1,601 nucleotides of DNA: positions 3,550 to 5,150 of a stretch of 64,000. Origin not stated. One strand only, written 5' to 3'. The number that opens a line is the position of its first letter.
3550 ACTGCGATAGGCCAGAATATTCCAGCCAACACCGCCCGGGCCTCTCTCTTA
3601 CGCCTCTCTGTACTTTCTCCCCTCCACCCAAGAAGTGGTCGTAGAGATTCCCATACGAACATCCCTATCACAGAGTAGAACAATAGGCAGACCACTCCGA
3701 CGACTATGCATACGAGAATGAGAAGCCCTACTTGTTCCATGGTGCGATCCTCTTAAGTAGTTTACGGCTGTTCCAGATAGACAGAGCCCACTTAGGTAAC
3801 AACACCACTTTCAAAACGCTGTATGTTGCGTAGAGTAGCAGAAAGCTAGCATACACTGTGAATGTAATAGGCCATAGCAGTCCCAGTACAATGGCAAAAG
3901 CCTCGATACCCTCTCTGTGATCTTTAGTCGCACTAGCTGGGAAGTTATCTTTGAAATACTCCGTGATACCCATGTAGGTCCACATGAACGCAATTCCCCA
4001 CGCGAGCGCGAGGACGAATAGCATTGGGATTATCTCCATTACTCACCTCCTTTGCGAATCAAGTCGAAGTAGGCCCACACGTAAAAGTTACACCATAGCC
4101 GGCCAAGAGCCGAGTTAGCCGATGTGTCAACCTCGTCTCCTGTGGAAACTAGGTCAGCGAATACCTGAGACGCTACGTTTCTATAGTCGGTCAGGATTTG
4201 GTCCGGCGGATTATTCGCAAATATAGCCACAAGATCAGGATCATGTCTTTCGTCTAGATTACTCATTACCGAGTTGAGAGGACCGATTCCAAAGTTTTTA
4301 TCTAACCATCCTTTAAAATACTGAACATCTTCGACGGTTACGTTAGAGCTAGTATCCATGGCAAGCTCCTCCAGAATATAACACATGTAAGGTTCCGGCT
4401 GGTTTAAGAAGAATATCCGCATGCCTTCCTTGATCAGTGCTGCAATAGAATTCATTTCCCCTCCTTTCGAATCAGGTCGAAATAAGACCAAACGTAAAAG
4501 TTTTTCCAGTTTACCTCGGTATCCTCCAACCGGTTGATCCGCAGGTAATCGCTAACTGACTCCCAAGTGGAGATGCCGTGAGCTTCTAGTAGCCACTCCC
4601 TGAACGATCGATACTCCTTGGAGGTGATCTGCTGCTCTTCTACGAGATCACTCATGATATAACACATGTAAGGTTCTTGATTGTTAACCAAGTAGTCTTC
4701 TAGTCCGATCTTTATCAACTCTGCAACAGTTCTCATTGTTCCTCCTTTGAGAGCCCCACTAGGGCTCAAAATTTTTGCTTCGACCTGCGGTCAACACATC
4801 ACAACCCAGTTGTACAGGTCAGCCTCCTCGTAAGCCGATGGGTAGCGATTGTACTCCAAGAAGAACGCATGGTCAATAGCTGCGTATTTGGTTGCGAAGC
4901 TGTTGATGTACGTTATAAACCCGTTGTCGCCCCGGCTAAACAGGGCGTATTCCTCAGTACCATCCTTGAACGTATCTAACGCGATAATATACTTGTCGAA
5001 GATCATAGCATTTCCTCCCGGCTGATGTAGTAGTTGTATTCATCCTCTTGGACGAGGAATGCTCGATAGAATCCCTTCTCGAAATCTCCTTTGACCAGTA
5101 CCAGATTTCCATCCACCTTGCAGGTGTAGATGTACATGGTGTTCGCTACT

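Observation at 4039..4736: Baseplate-J N-terminal peptide duplicated into an early small protein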

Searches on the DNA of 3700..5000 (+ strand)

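Call 4: search_dna_similar(query=window:3700-5000:+, collection=phages, mode=near, max_rows=40)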
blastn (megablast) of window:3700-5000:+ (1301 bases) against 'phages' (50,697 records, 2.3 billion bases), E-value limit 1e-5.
Records with a match: 120; places in all: 138; records where one place covers at least 80% of the query: 68.
Best place of each record, by identity: >=99% 8; 95-99% 17; 90-95% 21; 80-90% 74.
By first word of the organism name: Pseudomonas 119; Bacillus 1.
By host as written in the record: Pseudomonas aeruginosa 48; Pseudomonas aeruginosa PAO1 25; Pseudomonas aeruginosa PAK 10; Pseudomonas aeruginosa B8 2; Pseudomonas aeruginosa 573 2; Pseudomonas aeruginosa ATCC 15442 2; Pseudomonas aeruginosa PAO 2; Pseudomonas aeruginosa B55 2; and 18 more.
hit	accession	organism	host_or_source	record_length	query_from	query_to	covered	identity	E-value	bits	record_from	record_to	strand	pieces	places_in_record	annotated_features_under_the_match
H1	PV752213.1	Pseudomonas phage vB_PaeM_ZGC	Pseudomonas aeruginosa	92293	1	1301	100%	99.9%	0e+0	2398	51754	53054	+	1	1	hypothetical protein (x5)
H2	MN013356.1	Pseudomonas phage vB_PaM_EPA1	Pseudomonas aeruginosa PAO1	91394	1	1301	100%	99.9%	0e+0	2398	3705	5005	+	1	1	hypothetical protein (x5)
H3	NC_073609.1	Pseudomonas phage vB_PaM_EPA1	Pseudomonas aeruginosa PAO1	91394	1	1301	100%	99.9%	0e+0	2398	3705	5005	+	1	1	hypothetical protein (x5)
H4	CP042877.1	Bacillus phage GaW-2019a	Bacillus cereus strain 09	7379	1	1301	100%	99.8%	0e+0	2390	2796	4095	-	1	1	record has no annotation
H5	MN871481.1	Pseudomonas phage PaSz-1_45_92k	Pseudomonas aeruginosa PAO1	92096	1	1301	100%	96.2%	0e+0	2126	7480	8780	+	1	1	record has no annotation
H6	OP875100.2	Pseudomonas phage SPA01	Pseudomonas aeruginosa PAO1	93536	1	1301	100%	93.7%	0e+0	1943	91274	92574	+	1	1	hypothetical protein (x4)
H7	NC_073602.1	Pseudomonas phage SPA01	Pseudomonas aeruginosa PAO1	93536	1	1301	100%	93.7%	0e+0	1943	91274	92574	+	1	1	hypothetical protein (x4)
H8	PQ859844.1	Pseudomonas phage CP-p-PA-22062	Pseudomonas aeruginosa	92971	1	1301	87%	93.7%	0e+0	1700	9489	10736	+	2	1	hypothetical protein (x5)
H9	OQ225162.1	Pseudomonas phage vB_PaeS_B8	Pseudomonas aeruginosa B8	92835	1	1301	80%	99.9%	0e+0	1916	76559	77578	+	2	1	hypothetical protein (x4)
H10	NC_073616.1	Pseudomonas phage vB_PaeS_B8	Pseudomonas aeruginosa B8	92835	1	1301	80%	99.9%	0e+0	1916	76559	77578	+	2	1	hypothetical protein (x4)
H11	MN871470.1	Pseudomonas phage Pa-U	Pseudomonas aeruginosa PAO1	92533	1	1301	80%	98.9%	0e+0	1861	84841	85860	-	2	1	record has no annotation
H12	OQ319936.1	Pseudomonas phage 20Sep416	Pseudomonas aeruginosa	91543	1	1301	87%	87.5%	0e+0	1305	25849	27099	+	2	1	hypothetical protein (x5)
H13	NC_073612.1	Pseudomonas phage 20Sep416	Pseudomonas aeruginosa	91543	1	1301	87%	87.5%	0e+0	1305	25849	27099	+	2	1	hypothetical protein (x5)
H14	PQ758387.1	Pseudomonas phage 37F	Pseudomonas aeruginosa 147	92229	1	1301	88%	86.3%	0e+0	1246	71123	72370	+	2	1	hypothetical protein (x5)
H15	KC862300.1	Pseudomonas phage PAK_P4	Pseudomonas aeruginosa PAK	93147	1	1301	87%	86.6%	0e+0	1246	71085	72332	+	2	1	hypothetical protein (x5)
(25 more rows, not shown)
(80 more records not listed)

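Call 6: search_dna_similar(query=window:4080-4215:-, collection=phages, mode=distant, max_rows=60, rows=spread, max_evalue=0.001)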
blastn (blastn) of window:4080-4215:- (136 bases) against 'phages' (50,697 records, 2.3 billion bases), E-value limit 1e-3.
Records with a match: 122; places in all: 131; records where one place covers at least 80% of the query: 39.
Best place of each record, by identity: >=99% 10; 95-99% 13; 90-95% 6; 80-90% 93.
By first word of the organism name: Pseudomonas 121; Bacillus 1.
By host as written in the record: Pseudomonas aeruginosa 50; Pseudomonas aeruginosa PAO1 25; Pseudomonas aeruginosa PAK 10; Pseudomonas aeruginosa B8 2; Pseudomonas aeruginosa clinical strain TJC422 2; Pseudomonas aeruginosa PAO 2; Pseudomonas aeruginosa C2-10 2; Pseudomonas aeruginosa PA1 2; and 18 more.
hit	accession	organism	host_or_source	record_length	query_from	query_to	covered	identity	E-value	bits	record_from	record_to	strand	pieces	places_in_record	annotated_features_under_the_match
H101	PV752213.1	Pseudomonas phage vB_PaeM_ZGC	Pseudomonas aeruginosa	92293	1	136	100%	100.0%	1e-63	246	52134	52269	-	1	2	hypothetical protein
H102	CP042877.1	Bacillus phage GaW-2019a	Bacillus cereus strain 09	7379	1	136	100%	100.0%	1e-63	246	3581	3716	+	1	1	record has no annotation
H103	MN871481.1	Pseudomonas phage PaSz-1_45_92k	Pseudomonas aeruginosa PAO1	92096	1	136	100%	100.0%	1e-63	246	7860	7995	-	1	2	record has no annotation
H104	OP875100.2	Pseudomonas phage SPA01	Pseudomonas aeruginosa PAO1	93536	1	136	100%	100.0%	1e-63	246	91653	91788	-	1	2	hypothetical protein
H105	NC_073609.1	Pseudomonas phage vB_PaM_EPA1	Pseudomonas aeruginosa PAO1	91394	1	136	100%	100.0%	1e-63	246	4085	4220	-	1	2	hypothetical protein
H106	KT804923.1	Pseudomonas phage C11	Pseudomonas aeruginosa clinical strain ...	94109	12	127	85%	95.8%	1e-44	184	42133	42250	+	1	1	hypothetical protein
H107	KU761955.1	Pseudomonas phage phiMK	Pseudomonas aeruginosa PAO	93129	12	127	85%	95.8%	1e-44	184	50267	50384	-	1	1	terminator | tRNA-Gly | hypothetical protein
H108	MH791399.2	Pseudomonas phage PaGz-1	Pseudomonas aeruginosa PAO1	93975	12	127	85%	95.8%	1e-44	184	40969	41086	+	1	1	putative baseplate component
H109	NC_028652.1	Pseudomonas phage C11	Pseudomonas aeruginosa clinical strain ...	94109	12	127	85%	95.8%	1e-44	184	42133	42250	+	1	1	baseplate wedge subunit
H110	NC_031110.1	Pseudomonas phage phiMK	Pseudomonas aeruginosa PAO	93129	12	127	85%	95.8%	1e-44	184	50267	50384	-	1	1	terminator | tRNA-Gly | baseplate wedge subunit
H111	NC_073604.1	Pseudomonas phage SPA05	Pseudomonas aeruginosa PAO1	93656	12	127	85%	95.8%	1e-44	184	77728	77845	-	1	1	hypothetical protein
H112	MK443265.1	Pseudomonas phage JHP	Pseudomonas aeruginosa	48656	12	127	85%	93.2%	9e-41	170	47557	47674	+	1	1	none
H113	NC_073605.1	Pseudomonas phage ITTPL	Pseudomonas aeruginosa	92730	12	127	85%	93.2%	9e-41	170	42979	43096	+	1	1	putative baseplate component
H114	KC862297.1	Pseudomonas phage PAK_P1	Pseudomonas aeruginosa PAK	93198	12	127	85%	92.4%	4e-39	166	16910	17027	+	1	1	hypothetical protein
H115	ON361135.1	Pseudomonas phage vB_Pae_Kat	Pseudomonas aeruginosa PAO1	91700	12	127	85%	86.4%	7e-30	134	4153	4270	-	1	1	hypothetical protein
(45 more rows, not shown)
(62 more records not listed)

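Call 8: get_annotated_region(hit=H15, flank=300)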
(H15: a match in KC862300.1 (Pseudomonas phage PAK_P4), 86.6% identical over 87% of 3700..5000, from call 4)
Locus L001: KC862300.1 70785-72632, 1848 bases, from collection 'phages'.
description: Pseudomonas phage PAK_P4, complete genome.
organism: Pseudomonas phage PAK_P4 (NCBI taxid 1327966)
taxonomy: Viruses; Duplodnaviria; Heunggongvirae; Uroviricota; Caudoviricetes; Pakpunavirus; Pakpunavirus PAKP4
host: Pseudomonas aeruginosa PAK; source: -; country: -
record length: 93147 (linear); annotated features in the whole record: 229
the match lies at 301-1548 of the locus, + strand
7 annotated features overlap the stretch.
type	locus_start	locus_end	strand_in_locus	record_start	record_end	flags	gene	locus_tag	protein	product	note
CDS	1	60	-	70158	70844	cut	-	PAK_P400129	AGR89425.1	hypothetical protein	-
CDS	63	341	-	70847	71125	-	-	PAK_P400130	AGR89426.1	hypothetical protein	-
CDS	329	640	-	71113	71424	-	-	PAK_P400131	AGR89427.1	hypothetical protein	-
CDS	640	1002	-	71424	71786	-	-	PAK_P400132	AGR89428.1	hypothetical protein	-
CDS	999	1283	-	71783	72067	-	-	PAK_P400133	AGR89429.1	hypothetical protein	-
CDS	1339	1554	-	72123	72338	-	-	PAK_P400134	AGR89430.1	hypothetical protein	-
CDS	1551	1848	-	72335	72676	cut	-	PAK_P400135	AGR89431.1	hypothetical protein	ATP-binding cassette transporter nucleotide-binding domain; Region: ABC_ATPase; cl17201;ABC transporter signature ...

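Call 9: get_annotated_region(hit=H9, flank=600)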
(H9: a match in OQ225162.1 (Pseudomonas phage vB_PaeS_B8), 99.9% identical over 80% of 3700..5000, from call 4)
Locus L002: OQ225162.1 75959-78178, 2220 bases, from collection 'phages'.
description: Pseudomonas phage vB_PaeS_B8, complete genome.
organism: Pseudomonas phage vB_PaeS_B8 (NCBI taxid 3022056)
taxonomy: Viruses; Duplodnaviria; Heunggongvirae; Uroviricota; Caudoviricetes; Pakpunavirus
host: Pseudomonas aeruginosa B8; source: Changchun sewage; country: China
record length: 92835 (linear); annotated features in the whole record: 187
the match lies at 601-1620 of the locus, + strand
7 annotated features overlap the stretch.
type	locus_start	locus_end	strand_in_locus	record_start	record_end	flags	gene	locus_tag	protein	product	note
CDS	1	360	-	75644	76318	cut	-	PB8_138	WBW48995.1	chaperone for long tail fiber formation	-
CDS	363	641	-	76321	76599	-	-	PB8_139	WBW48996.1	hypothetical protein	-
CDS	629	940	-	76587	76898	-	-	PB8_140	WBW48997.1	hypothetical protein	-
CDS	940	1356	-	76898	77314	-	-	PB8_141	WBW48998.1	hypothetical protein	-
CDS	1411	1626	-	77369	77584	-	-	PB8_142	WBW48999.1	hypothetical protein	-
CDS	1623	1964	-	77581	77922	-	-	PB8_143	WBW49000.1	DUF4969 domain-containing protein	-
CDS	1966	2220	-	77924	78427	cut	-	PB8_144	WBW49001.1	putative RNA polymerase sigma factor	-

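Call 10: get_annotated_region(hit=H106, flank=400)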
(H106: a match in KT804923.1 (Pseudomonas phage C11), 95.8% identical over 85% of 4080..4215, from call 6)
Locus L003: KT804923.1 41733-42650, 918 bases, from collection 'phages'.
description: Pseudomonas phage C11, complete genome.
organism: Pseudomonas phage C11 (NCBI taxid 1735586)
taxonomy: Viruses; Duplodnaviria; Heunggongvirae; Uroviricota; Caudoviricetes; Pakpunavirus
host: Pseudomonas aeruginosa clinical strain TJC422; source: river water; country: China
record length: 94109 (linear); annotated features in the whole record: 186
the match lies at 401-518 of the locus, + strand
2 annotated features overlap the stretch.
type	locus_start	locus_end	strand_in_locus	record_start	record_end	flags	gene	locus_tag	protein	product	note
CDS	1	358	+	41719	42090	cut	-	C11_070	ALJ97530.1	hypothetical protein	-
CDS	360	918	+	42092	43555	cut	-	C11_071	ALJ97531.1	hypothetical protein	-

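Call 20: search_dna_similar(query=L003:360-700:+, collection=phages, mode=distant, max_rows=45)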
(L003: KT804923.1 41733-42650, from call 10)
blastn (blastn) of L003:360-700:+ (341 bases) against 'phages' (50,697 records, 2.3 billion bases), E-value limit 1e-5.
Records with a match: 126; places in all: 135; records where one place covers at least 80% of the query: 121.
Best place of each record, by identity: >=99% 13; 95-99% 17; 90-95% 1; 80-90% 91; 60-80% 4.
By first word of the organism name: Pseudomonas 125; Bacillus 1.
By host as written in the record: Pseudomonas aeruginosa 50; Pseudomonas aeruginosa PAO1 25; Pseudomonas aeruginosa PAK 10; Pseudomonas putida KT2440 and Paw85 4; Pseudomonas aeruginosa clinical strain TJC422 2; Pseudomonas aeruginosa PAO 2; Pseudomonas aeruginosa DSM 19880 2; Pseudomonas aeruginosa ATCC 15442 2; and 19 more.
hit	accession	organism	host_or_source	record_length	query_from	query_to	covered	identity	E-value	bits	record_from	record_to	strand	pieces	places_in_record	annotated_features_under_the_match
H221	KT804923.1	Pseudomonas phage C11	Pseudomonas aeruginosa clinical strain ...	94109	1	341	100%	100.0%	2e-174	616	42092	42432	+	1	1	hypothetical protein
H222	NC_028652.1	Pseudomonas phage C11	Pseudomonas aeruginosa clinical strain ...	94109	1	341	100%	100.0%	2e-174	616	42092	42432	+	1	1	baseplate wedge subunit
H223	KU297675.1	Pseudomonas phage PaoP5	Pseudomonas aeruginosa PAO1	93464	1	341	100%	99.7%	9e-173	611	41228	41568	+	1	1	putative baseplate component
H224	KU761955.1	Pseudomonas phage phiMK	Pseudomonas aeruginosa PAO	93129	1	341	100%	99.7%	9e-173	611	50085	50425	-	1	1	terminator | tRNA-Gly | hypothetical protein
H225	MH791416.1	Pseudomonas phage PaSzW-1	Pseudomonas aeruginosa PAO1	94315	1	341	100%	99.7%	9e-173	611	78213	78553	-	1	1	baseplate component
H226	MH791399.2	Pseudomonas phage PaGz-1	Pseudomonas aeruginosa PAO1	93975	1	341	100%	99.7%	9e-173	611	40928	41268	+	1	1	putative baseplate component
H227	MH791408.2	Pseudomonas phage PaZq-1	Pseudomonas aeruginosa PAO1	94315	1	341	100%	99.7%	9e-173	611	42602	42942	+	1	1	putative baseplate component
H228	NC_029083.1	Pseudomonas phage PaoP5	Pseudomonas aeruginosa PAO1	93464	1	341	100%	99.7%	9e-173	611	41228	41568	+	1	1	baseplate wedge subunit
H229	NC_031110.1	Pseudomonas phage phiMK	Pseudomonas aeruginosa PAO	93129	1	341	100%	99.7%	9e-173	611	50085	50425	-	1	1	terminator | tRNA-Gly | baseplate wedge subunit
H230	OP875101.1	Pseudomonas phage SPA05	Pseudomonas aeruginosa PAO1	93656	1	341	100%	99.7%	9e-173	611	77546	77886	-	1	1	hypothetical protein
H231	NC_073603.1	Pseudomonas phage PaGz-1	Pseudomonas aeruginosa PAO1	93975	1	341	100%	99.7%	9e-173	611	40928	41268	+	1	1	putative baseplate component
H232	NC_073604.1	Pseudomonas phage SPA05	Pseudomonas aeruginosa PAO1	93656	1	341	100%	99.7%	9e-173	611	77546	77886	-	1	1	hypothetical protein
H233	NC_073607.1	Pseudomonas phage PaZq-1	Pseudomonas aeruginosa PAO1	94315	1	341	100%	99.7%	9e-173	611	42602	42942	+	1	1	putative baseplate component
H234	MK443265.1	Pseudomonas phage JHP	Pseudomonas aeruginosa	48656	1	341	100%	97.9%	1e-164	584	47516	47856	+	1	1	none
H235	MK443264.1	Pseudomonas phage ITTPL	Pseudomonas aeruginosa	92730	1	341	100%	97.9%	1e-164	584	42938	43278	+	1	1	putative baseplate component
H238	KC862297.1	Pseudomonas phage PAK_P1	Pseudomonas aeruginosa PAK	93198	1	341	100%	97.1%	8e-161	571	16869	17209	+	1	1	hypothetical protein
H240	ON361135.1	Pseudomonas phage vB_Pae_Kat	Pseudomonas aeruginosa PAO1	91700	1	341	100%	95.0%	5e-151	539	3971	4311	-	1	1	hypothetical protein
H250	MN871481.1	Pseudomonas phage PaSz-1_45_92k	Pseudomonas aeruginosa PAO1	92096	1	341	100%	94.7%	6e-150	535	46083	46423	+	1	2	record has no annotation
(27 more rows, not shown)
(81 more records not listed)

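Call 21: get_annotated_region(hit=H250, flank=200)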
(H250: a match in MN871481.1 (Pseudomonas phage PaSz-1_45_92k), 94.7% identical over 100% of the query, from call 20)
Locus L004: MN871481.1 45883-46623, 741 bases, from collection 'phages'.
description: UNVERIFIED_ORG: Pseudomonas phage PaSz-1_45_92k, complete genome.
organism: Pseudomonas phage PaSz-1_45_92k (NCBI taxid 2698934)
taxonomy: Viruses; Duplodnaviria; Heunggongvirae; Uroviricota; Caudoviricetes; Pakpunavirus
host: Pseudomonas aeruginosa PAO1; source: sea water; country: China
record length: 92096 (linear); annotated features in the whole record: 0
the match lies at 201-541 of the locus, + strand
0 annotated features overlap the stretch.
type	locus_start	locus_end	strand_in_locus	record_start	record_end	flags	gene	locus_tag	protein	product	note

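Call 22: get_annotated_region(hit=H240, flank=200)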
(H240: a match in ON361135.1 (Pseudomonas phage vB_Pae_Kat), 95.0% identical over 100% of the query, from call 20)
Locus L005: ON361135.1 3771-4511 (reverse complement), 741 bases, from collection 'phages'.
description: Pseudomonas phage vB_Pae_Kat, complete genome.
organism: Pseudomonas phage vB_Pae_Kat (NCBI taxid 2937408)
taxonomy: Viruses; Duplodnaviria; Heunggongvirae; Uroviricota; Caudoviricetes; Pakpunavirus
host: Pseudomonas aeruginosa PAO1; source: wastewater; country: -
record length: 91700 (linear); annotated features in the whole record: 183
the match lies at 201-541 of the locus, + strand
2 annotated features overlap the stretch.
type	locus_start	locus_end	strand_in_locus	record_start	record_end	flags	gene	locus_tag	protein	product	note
CDS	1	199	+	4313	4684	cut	-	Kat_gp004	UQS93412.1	hypothetical protein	-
CDS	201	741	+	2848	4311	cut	-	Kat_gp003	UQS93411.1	hypothetical protein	-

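Call 23: get_annotated_region(hit=H238, flank=200)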
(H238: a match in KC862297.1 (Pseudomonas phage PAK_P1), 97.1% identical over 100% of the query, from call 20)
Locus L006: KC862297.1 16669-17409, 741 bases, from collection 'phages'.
description: Pseudomonas phage PAK_P1, complete genome.
organism: Pseudomonas phage PAK_P1 (NCBI taxid 743813)
taxonomy: Viruses; Duplodnaviria; Heunggongvirae; Uroviricota; Caudoviricetes; Pakpunavirus; Pakpunavirus PAKP1
host: Pseudomonas aeruginosa PAK; source: sewage water; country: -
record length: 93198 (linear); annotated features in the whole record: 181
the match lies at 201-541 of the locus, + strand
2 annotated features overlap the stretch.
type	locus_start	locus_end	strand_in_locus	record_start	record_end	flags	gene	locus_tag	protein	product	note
CDS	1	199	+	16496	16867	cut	-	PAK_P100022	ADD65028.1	hypothetical protein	-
CDS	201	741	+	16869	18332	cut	-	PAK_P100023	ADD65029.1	hypothetical protein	putative base plate related protein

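Call 24: get_annotated_region(hit=H235, flank=200)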
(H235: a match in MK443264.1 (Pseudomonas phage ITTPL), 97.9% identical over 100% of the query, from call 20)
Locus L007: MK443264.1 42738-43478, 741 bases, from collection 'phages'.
description: Pseudomonas phage ITTPL, complete genome.
organism: Pseudomonas phage ITTPL (NCBI taxid 2544984)
taxonomy: Viruses; Duplodnaviria; Heunggongvirae; Uroviricota; Caudoviricetes; Pakpunavirus
host: Pseudomonas aeruginosa; source: Ittifaq hospital sewage; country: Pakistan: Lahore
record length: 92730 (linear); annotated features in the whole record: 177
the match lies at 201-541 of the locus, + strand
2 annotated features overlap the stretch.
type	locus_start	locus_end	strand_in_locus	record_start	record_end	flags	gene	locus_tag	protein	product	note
CDS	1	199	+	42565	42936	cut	-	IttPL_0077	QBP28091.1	nucleotidyltransferase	-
CDS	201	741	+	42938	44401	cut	-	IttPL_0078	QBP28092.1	putative baseplate component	-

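Call 25: get_annotated_region(hit=H5, flank=300)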
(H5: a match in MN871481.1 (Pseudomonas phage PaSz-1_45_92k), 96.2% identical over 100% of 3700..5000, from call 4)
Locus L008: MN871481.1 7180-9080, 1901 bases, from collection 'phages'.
description: UNVERIFIED_ORG: Pseudomonas phage PaSz-1_45_92k, complete genome.
organism: Pseudomonas phage PaSz-1_45_92k (NCBI taxid 2698934)
taxonomy: Viruses; Duplodnaviria; Heunggongvirae; Uroviricota; Caudoviricetes; Pakpunavirus
host: Pseudomonas aeruginosa PAO1; source: sea water; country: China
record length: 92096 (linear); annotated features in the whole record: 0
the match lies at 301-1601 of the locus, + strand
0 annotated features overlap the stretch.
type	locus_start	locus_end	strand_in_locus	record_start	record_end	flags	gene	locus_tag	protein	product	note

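Call 26: get_annotated_region(hit=H6, flank=300)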
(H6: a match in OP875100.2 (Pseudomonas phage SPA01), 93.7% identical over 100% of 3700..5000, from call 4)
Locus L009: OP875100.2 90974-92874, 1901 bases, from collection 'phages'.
description: Pseudomonas phage SPA01, complete genome.
organism: Pseudomonas phage SPA01 (NCBI taxid 3003719)
taxonomy: Viruses; Duplodnaviria; Heunggongvirae; Uroviricota; Caudoviricetes; Pakpunavirus
host: Pseudomonas aeruginosa PAO1; source: -; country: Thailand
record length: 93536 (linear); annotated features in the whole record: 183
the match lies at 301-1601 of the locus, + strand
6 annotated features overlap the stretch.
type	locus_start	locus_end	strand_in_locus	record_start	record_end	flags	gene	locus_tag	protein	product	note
CDS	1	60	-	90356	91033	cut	-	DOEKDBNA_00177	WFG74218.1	hypothetical protein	-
CDS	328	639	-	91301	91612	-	-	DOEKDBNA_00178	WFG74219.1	hypothetical protein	-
CDS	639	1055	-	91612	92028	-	-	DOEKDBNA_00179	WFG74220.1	hypothetical protein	-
CDS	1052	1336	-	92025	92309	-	-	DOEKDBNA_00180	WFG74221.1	hypothetical protein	-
CDS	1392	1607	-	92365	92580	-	-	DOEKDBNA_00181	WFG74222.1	hypothetical protein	-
CDS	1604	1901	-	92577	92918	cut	-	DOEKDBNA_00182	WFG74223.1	hypothetical protein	-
